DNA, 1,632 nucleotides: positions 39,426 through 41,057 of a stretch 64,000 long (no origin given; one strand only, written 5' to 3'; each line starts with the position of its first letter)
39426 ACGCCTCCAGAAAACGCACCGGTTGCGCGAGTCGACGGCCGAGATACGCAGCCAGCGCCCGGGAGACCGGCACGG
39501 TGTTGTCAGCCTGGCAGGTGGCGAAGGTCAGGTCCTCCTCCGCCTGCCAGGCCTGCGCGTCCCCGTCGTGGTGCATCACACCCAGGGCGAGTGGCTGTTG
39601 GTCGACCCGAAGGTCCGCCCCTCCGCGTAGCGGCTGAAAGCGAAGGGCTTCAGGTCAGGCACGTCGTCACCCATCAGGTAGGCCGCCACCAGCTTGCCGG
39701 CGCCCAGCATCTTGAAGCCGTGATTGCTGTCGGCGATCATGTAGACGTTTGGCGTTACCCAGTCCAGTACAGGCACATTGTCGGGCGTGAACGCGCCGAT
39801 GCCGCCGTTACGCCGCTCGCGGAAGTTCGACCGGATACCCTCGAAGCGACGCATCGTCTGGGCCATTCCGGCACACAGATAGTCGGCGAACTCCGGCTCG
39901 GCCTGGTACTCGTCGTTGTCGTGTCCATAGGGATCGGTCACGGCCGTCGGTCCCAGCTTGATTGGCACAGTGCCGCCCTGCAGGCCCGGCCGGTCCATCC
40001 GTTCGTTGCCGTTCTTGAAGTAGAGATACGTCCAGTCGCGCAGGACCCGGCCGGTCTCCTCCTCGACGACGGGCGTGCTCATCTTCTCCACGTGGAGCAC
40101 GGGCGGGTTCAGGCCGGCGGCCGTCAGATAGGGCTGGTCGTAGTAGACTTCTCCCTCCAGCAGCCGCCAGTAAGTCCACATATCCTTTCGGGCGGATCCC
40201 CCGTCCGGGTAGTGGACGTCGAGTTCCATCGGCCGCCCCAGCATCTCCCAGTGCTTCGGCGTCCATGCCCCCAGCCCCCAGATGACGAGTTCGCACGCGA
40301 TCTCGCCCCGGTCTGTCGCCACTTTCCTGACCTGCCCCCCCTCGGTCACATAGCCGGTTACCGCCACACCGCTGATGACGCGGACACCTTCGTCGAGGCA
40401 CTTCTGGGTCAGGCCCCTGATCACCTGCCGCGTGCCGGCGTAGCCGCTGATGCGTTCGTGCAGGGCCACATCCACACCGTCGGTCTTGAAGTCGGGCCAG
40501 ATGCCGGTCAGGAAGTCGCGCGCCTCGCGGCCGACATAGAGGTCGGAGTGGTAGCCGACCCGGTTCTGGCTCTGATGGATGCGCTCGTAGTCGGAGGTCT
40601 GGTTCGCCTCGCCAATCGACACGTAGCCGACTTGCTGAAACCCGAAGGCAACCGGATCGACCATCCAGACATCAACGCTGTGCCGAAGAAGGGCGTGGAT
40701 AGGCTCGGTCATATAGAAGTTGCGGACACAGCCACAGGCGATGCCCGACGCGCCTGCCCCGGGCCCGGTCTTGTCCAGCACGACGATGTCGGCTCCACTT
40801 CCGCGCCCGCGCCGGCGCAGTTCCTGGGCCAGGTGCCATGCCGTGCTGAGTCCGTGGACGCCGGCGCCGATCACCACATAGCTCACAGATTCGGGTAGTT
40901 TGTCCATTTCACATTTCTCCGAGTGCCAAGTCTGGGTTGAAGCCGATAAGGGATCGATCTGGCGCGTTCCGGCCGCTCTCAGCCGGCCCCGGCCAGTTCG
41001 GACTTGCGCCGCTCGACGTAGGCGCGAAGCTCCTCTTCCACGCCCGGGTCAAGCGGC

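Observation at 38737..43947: Non-Pyl MttB-family methyltransferase operon with no corrinoid partner, but with a FAD oxidase, a cytoplasmic PhnD-like protein and an unknown 214-aa protein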

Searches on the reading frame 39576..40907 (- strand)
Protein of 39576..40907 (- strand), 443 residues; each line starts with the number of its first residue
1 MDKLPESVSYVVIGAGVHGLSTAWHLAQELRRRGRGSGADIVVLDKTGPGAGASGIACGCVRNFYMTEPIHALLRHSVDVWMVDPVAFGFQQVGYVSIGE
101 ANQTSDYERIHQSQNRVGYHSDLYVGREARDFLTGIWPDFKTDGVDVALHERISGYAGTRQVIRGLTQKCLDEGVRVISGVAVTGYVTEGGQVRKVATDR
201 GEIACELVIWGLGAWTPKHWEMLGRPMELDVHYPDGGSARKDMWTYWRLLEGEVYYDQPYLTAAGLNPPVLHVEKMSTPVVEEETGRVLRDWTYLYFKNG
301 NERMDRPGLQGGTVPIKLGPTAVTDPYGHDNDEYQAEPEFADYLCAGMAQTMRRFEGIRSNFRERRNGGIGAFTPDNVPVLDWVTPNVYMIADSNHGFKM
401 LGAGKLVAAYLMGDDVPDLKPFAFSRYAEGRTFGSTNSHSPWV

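Call 3: search_protein_families(library=pfam, proteins=[window:39576-40907:-], max_evalue=0.01)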
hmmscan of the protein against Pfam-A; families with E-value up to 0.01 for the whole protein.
window:39576-40907:- (443 aa): 3 families
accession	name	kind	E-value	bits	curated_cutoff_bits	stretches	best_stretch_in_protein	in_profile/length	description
PF01266.30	DAO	-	6.1e-34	118.5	27.9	1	10-409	2-352/353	FAD dependent oxidoreductase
PF07992.20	Pyr_redox_2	-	0.00025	21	26.1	0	161-214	184-237/291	Pyridine nucleotide-disulphide oxidoreductase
PF13454.12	NAD_binding_9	-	0.00036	21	21.8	1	11-52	1-38/155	FAD-NAD(P)-binding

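Call 4: search_protein_families(library=ncbifam, proteins=[window:39576-40907:-], max_evalue=0.01)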
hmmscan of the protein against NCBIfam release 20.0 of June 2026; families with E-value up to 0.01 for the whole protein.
window:39576-40907:- (443 aa): 11 families
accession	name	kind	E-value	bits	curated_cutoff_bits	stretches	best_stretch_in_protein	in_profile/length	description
TIGR01373.1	soxB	subfamily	2.9e-15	56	529.45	1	10-209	33-233/407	sarcosine oxidase subunit beta family protein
TIGR02352.1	thiamin_ThiO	equivalog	1.8e-13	50.3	250.8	1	11-231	2-222/351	glycine oxidase ThiO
NF008425.0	PRK11259.1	equivalog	2.4e-11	43.2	257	1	9-227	6-216/377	N-methyl-L-tryptophan oxidase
NF050086.1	pipecolate_AmaA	exception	4e-08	32.3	600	1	8-63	26-73/425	L-pipecolate oxidase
NF001933.0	PRK00711.1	subfamily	1.4e-07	30.8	383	0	160-224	201-265/429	D-amino acid dehydrogenase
TIGR01377.1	soxA_mon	subfamily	2.7e-07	29.7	479.65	1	11-231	4-213/381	amino oxidase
TIGR03329.1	Phn_aa_oxid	hypoth_equivalog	9e-07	28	632.8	0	9-63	26-74/460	putative aminophosphonate oxidoreductase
NF058655.1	CrtID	equivalog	0.0005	19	640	0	157-210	217-270/478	bifunctional phytoene desaturase/3,4-desaturase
TIGR03364.1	HpnW_proposed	hypoth_equivalog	0.0011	18.1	285.1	1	10-209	3-190/365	TIGR03364 family FAD-dependent oxidoreductase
NF008726.1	PRK11728.1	equivalog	0.0025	16.7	299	1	9-216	2-202/389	L-2-hydroxyglutarate oxidase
NF005560.0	PRK07233.1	equivalog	0.0025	16.7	252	0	11-29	4-22/435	hypothetical protein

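Call 33: search_solved_structures(query=window:39576-40907:-, max_evalue=0.01)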
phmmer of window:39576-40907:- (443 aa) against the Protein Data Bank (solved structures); distinct sequences matched with E-value up to 0.01: 11.
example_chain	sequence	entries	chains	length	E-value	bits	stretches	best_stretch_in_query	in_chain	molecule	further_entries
1y56_B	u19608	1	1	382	2.1e-13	53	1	4-218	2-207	sarcosine oxidase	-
3ada_B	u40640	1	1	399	1.4e-06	30.6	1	7-213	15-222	SARCOSINE OXIDASE BETA SUBUNIT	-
1vrq_B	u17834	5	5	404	1.4e-06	30.5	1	7-213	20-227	Sarcosine oxidase beta subunit | Subunit beta of sarcosine oxidase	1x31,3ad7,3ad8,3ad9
2gag_B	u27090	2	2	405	4e-06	29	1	7-213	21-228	heterotetrameric sarcosine oxidase beta-subunit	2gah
7exs_A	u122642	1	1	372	4.3e-06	28.9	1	10-230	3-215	Sarcosine oxidase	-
1pj5_A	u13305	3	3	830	7e-05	24.9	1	10-227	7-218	N,N-dimethylglycine oxidase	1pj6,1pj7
3gsi_A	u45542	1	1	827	9.7e-05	24.5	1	10-227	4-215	N,N-dimethylglycine oxidase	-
5fjm_A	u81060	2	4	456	0.00068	21.7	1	4-218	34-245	L-AMINO ACID DEAMINASE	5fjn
5i39_A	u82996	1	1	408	0.0033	19.4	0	4-218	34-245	L-amino acid deaminase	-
5hxw_A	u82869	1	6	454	0.0061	18.5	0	4-218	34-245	L-amino acid deaminase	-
22zt_A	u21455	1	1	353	0.0075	18.2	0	11-68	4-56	Predicted D-Amino Acid Dehydrogenase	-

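Call 65: find_homologous_proteins(query=window:39576-40907:-, max_evalue=1e-30)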
Query window:39576-40907:- (443 aa): 5054 proteins with E <= 1e-30 among 8000 candidates; the best 120 are listed.
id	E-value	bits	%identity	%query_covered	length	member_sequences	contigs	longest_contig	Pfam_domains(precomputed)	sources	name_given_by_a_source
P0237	0.0e+0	1034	99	100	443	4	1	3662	PF01266.31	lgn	-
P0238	1.0e-269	913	85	100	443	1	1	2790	PF01266.31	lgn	-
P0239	1.2e-263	893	83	100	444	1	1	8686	PF01266.31,PF07992.21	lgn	-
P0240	1.5e-260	883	81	100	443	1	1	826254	PF01266.31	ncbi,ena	-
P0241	2.8e-259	879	81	100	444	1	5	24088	PF01266.31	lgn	-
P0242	4.2e-259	878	81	100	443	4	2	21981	PF01266.31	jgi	jgi:glycine/D-amino acid oxidase-like deaminating enzyme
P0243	3.5e-258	875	81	100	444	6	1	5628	PF01266.31,PF07992.21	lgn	-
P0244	4.0e-258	875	81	100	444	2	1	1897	PF01266.31,PF07992.21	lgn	-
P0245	1.4e-257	873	80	100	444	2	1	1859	PF01266.31,PF07992.21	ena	-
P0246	1.5e-257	873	82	100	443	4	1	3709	PF01266.31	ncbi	-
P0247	1.0e-256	870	83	100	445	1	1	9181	PF01266.31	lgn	-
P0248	1.1e-256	870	80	100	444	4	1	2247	PF01266.31,PF07992.21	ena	-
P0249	4.4e-256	868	80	100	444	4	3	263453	PF01266.31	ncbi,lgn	-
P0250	6.0e-256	868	81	100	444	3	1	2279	PF01266.31,PF07992.21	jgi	jgi:glycine/D-amino acid oxidase-like deaminating enzyme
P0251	9.6e-256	867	81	100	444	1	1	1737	PF01266.31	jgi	jgi:glycine/D-amino acid oxidase-like deaminating enzyme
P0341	1.0e-242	824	77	100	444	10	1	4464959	PF01266.31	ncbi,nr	ncbi:MAG: FAD-binding oxidoreductase [Chloroflexota bacterium]|nr:MAG: FAD-binding oxidoreductase [C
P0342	1.9e-242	823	77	100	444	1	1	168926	PF01266.31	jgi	-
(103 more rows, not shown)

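Call 66: find_encoding_contigs(protein=P0341, flank=10000, max_places=1)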
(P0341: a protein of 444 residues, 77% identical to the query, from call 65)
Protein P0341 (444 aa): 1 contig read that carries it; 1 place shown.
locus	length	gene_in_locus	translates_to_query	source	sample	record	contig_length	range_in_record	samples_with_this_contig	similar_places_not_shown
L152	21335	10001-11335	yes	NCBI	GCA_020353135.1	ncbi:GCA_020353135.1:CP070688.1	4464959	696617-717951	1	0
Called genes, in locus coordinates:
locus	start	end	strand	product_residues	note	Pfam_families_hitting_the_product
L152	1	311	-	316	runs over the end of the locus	PF00494:SQS_PSY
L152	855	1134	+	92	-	PF01112:Asparaginase_2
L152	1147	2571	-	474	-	PF01546:Peptidase_M20, PF07687:M20_dimer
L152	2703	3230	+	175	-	PF04079:SMC_ScpB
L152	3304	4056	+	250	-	PF01479:S4, PF00849:PseudoU_synth_2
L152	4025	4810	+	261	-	PF13189:Cytidylate_kin2, PF02224:Cytidylate_kin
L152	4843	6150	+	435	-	PF19238:Radical_SAM_2, PF04459:DUF512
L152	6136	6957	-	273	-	PF00696:AA_kinase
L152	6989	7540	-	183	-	PF18306:LDcluster4, PF03641:Lysine_decarbox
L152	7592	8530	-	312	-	PF03576:Peptidase_S58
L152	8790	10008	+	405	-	PF06253:MTTB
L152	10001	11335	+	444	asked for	PF01266:DAO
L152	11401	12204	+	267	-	PF12974:Phosphonate-bd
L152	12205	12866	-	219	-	PF00809:Pterin_bind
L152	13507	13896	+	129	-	PF01597:GCV_H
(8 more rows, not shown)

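Call 67: find_encoding_contigs(protein=P0342, flank=10000, max_places=1)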
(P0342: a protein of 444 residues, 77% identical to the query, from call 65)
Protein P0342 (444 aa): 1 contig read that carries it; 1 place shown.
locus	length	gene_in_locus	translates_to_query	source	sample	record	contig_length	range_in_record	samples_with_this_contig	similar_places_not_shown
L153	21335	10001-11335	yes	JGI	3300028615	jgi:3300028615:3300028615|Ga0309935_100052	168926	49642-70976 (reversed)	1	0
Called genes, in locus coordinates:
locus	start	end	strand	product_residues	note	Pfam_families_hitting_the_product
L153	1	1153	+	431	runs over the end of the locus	PF19300:BPD_transp_1_N, PF00528:BPD_transp_1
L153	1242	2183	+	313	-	PF00528:BPD_transp_1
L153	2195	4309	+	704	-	PF00005:ABC_tran, PF13555:AAA_29 (faint), PF13304:AAA_21 (faint), PF13401:AAA_22 (faint), PF08352:oligo_HPY, PF00005:ABC_tran, PF02463:SMC_N (weak), PF08352:oligo_HPY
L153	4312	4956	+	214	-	PF00571:CBS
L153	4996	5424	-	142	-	-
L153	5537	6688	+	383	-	PF05034:MAAL_N, PF07476:MAAL_C, PF13378:MR_MLE_C (weak)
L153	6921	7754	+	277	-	PF25213:HVO_A0261_N (weak), PF01022:HTH_5 (weak), PF01047:MarR (weak), PF09339:HTH_IclR, PF12802:MarR_2, PF01325:Fe_dep_repress (faint), PF01614:IclR_C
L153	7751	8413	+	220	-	-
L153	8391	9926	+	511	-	PF06253:MTTB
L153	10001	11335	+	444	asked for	PF01266:DAO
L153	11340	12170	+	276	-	PF12974:Phosphonate-bd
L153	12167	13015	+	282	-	PF11716:MDMPI_N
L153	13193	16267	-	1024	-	PF25794:SACS, PF12449:DUF3684 (faint)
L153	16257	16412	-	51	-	-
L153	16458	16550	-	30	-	-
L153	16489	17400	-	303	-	PF00809:Pterin_bind, PF03599:CdhD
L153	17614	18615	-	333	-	PF02219:MTHFR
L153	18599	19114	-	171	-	PF12225:DUF5981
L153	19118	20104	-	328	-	PF02574:S-methyl_trans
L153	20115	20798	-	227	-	PF02607:B12-binding_2, PF02310:B12-binding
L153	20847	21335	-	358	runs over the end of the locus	PF12724:Flavodoxin_5, PF00805:Pentapeptide, PF13576:Pentapeptide_3 (faint), PF13599:Pentapeptide_4 (weak), PF25296:Decapeptide (faint), PF00805:Pentapeptide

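Call 86: predict_structure(alignment_id=A3)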
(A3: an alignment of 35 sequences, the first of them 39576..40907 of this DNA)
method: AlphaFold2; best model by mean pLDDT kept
length: 443 residues; sequences in the alignment: 35
mean_pLDDT: 61.5   pTM: 0.63
mean pLDDT of the five models: 61.5, 59.4, 55.1, 52.6, 46.9
residues with pLDDT >= 90: 63; 70-90: 87; 50-70: 130; < 50: 163
segments of 3 or more residues with pLDDT < 50: 51-71, 89-94, 154-158, 252-260, 266-284, 288-313, 326-334, 346-379, 421-443
pLDDT, mean of each block of 10 residues (from residue 1): 86 82 92 95 77 38 34 59 56 52 65 57 85 59 68 49 80 92 91 94 93 70 82 66 64 44 50 43 48 46 37 50 45 50 49 45 36 44 70 53 78 75 34 33 36
secondary structure, 60 per line:
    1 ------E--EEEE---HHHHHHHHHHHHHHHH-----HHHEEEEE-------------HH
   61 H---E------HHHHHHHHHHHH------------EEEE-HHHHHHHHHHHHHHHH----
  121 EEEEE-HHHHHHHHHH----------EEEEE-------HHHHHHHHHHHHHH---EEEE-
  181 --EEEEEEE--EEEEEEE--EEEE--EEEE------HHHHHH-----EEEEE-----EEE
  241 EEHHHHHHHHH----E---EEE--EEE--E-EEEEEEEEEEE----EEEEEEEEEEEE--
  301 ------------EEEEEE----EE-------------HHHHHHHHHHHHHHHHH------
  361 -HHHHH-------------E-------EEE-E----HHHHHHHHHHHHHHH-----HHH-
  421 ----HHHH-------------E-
elements in order: E10-13 H17-32 E41-45 H72-83 E96-99 H101-116 E121-125 H127-136 E147-151 H159-172 E176-179 E183-189 E192-198 E201-204 E207-210 H217-222 E228-232 E238-242 H243-251 E260-262 E265-267 E272-282 E287-298 E313-318 H338-354 H362-366 E388-390 H397-411 H425-428

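Call 96: search_protein_families(library=pfam, proteins=[L153:12167-13015:+], max_evalue=0.001)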
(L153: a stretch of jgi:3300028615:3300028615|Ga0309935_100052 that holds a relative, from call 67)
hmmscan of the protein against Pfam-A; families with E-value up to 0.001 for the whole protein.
L153:12167-13015:+ (282 aa): 1 family
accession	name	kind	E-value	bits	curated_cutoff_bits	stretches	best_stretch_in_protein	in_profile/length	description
PF11716.13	MDMPI_N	-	5e-14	53.6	24.2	1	15-157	3-139/140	Mycothiol maleylpyruvate isomerase N-terminal domain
